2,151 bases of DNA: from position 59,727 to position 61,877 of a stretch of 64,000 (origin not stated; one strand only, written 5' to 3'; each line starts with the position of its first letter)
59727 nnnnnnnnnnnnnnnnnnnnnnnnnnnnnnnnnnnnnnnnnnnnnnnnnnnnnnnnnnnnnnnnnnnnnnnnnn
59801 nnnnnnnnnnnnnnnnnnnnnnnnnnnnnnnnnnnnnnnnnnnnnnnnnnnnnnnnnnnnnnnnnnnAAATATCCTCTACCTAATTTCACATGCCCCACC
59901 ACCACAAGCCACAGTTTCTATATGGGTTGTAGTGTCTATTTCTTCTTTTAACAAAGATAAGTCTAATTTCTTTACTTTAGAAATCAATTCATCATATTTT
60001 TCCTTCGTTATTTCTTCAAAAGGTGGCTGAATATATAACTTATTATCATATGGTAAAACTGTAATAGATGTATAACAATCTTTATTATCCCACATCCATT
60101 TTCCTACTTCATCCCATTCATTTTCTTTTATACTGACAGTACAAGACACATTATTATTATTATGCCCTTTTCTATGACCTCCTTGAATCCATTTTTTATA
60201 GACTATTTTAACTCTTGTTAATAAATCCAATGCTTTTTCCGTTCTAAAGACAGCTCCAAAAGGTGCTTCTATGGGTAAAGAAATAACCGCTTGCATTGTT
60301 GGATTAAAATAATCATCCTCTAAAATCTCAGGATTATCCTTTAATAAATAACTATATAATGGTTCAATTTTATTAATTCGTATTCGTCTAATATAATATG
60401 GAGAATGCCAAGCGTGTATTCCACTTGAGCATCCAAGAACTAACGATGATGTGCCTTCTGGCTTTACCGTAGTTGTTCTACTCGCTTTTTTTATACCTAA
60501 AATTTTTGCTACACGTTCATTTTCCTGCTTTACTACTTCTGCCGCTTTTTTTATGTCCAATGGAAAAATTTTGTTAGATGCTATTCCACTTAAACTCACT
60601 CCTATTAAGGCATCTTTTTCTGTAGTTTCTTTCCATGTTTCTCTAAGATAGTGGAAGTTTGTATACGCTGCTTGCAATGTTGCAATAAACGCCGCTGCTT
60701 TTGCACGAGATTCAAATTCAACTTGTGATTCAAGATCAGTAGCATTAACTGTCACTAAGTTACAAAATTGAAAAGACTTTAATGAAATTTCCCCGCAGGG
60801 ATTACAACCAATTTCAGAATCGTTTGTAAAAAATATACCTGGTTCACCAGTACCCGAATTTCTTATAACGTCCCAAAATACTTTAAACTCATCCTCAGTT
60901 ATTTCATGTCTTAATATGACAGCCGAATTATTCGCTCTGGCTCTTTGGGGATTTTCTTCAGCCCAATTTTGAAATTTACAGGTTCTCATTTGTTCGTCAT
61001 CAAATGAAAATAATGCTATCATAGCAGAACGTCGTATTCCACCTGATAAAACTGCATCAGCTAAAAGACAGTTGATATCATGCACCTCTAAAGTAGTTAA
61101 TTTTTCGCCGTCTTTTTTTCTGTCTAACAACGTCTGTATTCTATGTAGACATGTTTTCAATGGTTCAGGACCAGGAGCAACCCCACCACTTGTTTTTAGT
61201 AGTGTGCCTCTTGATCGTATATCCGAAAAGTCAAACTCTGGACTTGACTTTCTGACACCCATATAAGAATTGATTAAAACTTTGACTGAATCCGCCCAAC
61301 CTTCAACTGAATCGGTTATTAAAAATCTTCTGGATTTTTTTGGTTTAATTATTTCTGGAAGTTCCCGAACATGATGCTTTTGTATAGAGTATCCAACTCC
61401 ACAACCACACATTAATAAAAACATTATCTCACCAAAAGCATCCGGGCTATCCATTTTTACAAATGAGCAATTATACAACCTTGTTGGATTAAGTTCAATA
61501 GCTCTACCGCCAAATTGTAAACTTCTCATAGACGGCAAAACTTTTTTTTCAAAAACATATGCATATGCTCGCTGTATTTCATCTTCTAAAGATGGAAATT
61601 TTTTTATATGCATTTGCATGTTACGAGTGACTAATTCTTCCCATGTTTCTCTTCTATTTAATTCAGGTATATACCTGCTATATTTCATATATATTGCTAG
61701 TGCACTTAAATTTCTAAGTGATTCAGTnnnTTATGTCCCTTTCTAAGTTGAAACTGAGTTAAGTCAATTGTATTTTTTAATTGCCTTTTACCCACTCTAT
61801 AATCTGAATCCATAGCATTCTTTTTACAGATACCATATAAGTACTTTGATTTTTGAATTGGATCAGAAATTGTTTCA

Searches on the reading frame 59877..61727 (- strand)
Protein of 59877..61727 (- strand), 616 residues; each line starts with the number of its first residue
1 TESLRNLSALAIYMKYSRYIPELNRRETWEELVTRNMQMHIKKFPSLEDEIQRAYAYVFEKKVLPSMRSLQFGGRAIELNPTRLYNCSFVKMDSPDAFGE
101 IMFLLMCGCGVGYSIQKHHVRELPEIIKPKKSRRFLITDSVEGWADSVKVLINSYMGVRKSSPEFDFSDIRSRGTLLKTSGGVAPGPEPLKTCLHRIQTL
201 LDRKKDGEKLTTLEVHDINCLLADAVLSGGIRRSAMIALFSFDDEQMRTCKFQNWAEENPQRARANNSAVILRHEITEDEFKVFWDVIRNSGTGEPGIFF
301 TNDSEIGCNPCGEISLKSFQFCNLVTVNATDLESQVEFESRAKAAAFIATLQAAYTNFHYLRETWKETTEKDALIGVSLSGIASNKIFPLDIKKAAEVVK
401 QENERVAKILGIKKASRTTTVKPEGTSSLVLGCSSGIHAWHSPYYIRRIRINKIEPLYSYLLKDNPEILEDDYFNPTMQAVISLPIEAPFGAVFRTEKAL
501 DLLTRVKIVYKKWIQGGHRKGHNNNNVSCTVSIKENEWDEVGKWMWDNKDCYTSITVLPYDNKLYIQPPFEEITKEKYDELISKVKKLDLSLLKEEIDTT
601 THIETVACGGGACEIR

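Call 13: search_dna_similar(query=window:59877-61727:-, collection=phages, mode=protein, max_rows=15)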
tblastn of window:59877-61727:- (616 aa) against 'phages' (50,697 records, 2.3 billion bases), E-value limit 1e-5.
Records with a match: 1212; places in all: 1221; records where one place covers at least 80% of the query: 998.
Best place of each record, by identity: <60% 1212.
By first word of the organism name: Mycobacterium 709; Streptomyces 299; Rhodococcus 47; Gordonia 28; Roseobacter 22; Pseudomonas 15; Thermus 13; Synechococcus 9; Nodularia 9; Sinorhizobium 8; and 23 more.
By host as written in the record: Mycobacterium smegmatis mc2 155 524; Mycobacterium smegmatis mc#155 96; Streptomyces griseus ATCC 10137 82; Streptomyces lividans JI 1326 58; Rhodococcus erythropolis RIA 643 37; - 35; Mycobacterium smegmatis mc2155 30; Gordonia terrae 3612 24; and 108 more.
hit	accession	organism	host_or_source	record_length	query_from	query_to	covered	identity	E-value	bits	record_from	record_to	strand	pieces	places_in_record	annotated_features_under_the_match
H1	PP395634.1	Microcystis phage Mel-JY01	Microcystis elabens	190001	3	616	100%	58.0%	0e+0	756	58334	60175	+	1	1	hypothetical protein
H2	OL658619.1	Oceanospirillum phage vB_OsaM_PD0307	Oceanospirillum sanctuarii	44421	3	615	100%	53.4%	0e+0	659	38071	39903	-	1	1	recombinase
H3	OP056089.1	Vibrio phage vB_VpaM_VPs20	Vibrio parahaemolyticus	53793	7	579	93%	52.8%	0e+0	612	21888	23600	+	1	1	recombinase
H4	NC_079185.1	Vibrio phage vB_VpaM_VPs20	Vibrio parahaemolyticus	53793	7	579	93%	52.8%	0e+0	612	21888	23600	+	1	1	recombinase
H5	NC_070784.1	Streptomyces phage TunaTartare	Streptomyces mirabilis NRRL B-2400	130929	1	615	100%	37.5%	1e-108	365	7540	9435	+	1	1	19: ribonucleotide reductase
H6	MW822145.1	Streptomyces phage TunaTartare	Streptomyces mirabilis NRRL B-2400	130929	1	615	100%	37.5%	1e-108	365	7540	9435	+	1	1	19: ribonucleotide reductase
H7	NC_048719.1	Streptomyces phage Annadreamy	Streptomyces griseus ATCC 10137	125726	1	615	100%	37.5%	9e-108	362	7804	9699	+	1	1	20: ribonucleotide reductase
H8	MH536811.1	Streptomyces phage Annadreamy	Streptomyces griseus ATCC 10137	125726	1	615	100%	37.5%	9e-108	362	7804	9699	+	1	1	20: ribonucleotide reductase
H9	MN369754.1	Streptomyces phage Limpid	Streptomyces sanglieri UNT16F27A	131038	1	615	100%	37.5%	9e-108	362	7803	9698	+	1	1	20: ribonucleotide reductase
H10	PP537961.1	Streptomyces phage Francob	Streptomyces viridochromogenes DSM40736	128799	1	615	100%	37.4%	1e-108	365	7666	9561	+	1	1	20: ribonucleotide reductase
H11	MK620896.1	Streptomyces phage Circinus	Streptomyces griseofuscus ATCC 23916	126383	1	615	100%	37.3%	3e-111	372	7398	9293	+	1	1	18: ribonucleotide reductase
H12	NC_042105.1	Streptomyces phage BillNye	Streptomyces viridochromogenes DSM40736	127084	1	615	100%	37.3%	3e-111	372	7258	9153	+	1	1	ribonucleotide reductase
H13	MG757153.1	Streptomyces phage BillNye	Streptomyces viridochromogenes DSM40736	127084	1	615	100%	37.3%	3e-111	372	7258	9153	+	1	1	ribonucleotide reductase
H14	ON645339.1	Streptomyces phage Sham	Streptomyces griseus ATCC 10137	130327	1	615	100%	37.2%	1e-107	362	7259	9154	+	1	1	18: ribonucleotide reductase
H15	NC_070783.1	Streptomyces phage Faust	Streptomyces lividans JI 1326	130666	1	615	100%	37.2%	8e-108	363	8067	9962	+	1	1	20: ribonucleotide reductase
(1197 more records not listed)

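Call 14: search_protein_families(library=pfam, proteins=[window:59877-61727:-])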
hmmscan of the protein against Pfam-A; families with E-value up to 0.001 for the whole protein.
window:59877-61727:- (616 aa): 3 families
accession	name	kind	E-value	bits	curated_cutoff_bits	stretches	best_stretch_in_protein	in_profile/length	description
PF02867.20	Ribonuc_red_lgC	-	2e-06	27.2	23.9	0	416-464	381-429/523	Ribonucleotide reductase, barrel domain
PF21995.1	RNR-II_ins_dom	-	1.5e-05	25.6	27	1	132-201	34-107/107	B12-dependent ribonucleotide reductase, insertion domain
PF17975.6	RNR_Alpha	-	0.00025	21.9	26.4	0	7-70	20-96/101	Ribonucleotide reductase alpha domain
